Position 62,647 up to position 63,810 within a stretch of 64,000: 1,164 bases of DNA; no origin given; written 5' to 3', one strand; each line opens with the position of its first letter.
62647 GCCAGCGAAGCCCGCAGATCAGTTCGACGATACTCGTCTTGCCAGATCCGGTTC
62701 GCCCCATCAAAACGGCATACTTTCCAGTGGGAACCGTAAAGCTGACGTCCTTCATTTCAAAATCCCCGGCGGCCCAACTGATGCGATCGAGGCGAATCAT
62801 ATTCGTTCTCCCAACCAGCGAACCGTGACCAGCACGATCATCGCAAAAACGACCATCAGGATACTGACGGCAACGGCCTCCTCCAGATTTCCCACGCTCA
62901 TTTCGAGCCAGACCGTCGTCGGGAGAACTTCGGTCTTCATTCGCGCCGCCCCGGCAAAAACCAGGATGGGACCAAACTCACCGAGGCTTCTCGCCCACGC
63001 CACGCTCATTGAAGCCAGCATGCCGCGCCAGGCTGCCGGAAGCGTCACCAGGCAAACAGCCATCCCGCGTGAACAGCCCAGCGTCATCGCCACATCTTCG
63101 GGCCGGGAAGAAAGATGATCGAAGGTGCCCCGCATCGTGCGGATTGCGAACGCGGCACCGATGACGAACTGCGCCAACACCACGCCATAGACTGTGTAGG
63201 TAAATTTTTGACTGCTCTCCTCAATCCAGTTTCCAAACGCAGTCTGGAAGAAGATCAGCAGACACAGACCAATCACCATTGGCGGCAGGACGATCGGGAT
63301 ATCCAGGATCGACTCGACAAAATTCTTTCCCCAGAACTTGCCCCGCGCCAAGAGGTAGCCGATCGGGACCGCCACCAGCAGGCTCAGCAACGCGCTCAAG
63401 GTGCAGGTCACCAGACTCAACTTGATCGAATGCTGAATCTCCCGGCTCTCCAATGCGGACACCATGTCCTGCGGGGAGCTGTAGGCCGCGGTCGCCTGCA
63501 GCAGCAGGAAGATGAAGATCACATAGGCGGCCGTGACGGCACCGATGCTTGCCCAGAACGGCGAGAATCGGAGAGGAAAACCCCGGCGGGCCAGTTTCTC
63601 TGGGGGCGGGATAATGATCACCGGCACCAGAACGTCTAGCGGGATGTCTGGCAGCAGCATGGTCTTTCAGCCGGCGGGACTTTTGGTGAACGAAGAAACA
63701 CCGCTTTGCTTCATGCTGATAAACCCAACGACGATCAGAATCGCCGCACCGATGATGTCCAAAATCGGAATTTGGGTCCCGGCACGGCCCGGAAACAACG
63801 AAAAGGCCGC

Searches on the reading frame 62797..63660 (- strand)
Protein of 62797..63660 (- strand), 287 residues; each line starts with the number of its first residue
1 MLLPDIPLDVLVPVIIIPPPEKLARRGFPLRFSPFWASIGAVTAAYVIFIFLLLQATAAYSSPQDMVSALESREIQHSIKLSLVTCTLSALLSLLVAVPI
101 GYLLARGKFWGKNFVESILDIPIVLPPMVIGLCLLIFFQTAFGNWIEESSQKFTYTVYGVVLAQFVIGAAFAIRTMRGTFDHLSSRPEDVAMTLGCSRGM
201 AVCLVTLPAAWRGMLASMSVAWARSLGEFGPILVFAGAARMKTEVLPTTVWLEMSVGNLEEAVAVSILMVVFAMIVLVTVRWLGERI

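Call 54: find_encoding_contigs(protein=window:62797-63660:-, flank=10000, max_places=2)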
Protein window:62797-63660:- (287 aa): 23 contigs read that carry it; 2 places shown.
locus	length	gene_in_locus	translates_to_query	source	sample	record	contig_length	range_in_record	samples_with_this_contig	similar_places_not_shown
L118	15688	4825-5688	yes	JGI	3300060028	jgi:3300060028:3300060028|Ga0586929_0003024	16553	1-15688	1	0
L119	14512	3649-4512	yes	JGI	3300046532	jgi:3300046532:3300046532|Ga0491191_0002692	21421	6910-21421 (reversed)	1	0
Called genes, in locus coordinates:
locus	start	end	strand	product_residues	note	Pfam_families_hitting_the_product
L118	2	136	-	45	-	?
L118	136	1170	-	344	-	PF00106:adh_short (weak), PF01073:3Beta_HSD, PF01370:Epimerase, PF02719:Polysacc_synt_2, PF04321:RmlD_sub_bind, PF07993:NAD_binding_4 (weak), PF16363:GDP_Man_Dehyd, PF13460:NAD_binding_10, +1 more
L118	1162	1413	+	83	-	-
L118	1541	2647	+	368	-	-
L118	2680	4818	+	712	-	PF06808:DctM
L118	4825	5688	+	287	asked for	PF00528:BPD_transp_1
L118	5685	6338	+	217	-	PF02463:SMC_N (weak), PF00005:ABC_tran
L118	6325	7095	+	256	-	PF00899:ThiF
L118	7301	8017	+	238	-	PF13472:Lipase_GDSL_2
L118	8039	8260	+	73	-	PF11146:DUF2905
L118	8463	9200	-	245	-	-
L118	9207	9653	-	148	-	PF22091:DUF6941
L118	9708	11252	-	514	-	PF20695:UbiD_N, PF01977:UbiD, PF20696:UbiD_C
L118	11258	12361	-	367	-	PF01636:APH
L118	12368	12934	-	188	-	PF00156:Pribosyltran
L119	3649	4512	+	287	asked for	PF00528:BPD_transp_1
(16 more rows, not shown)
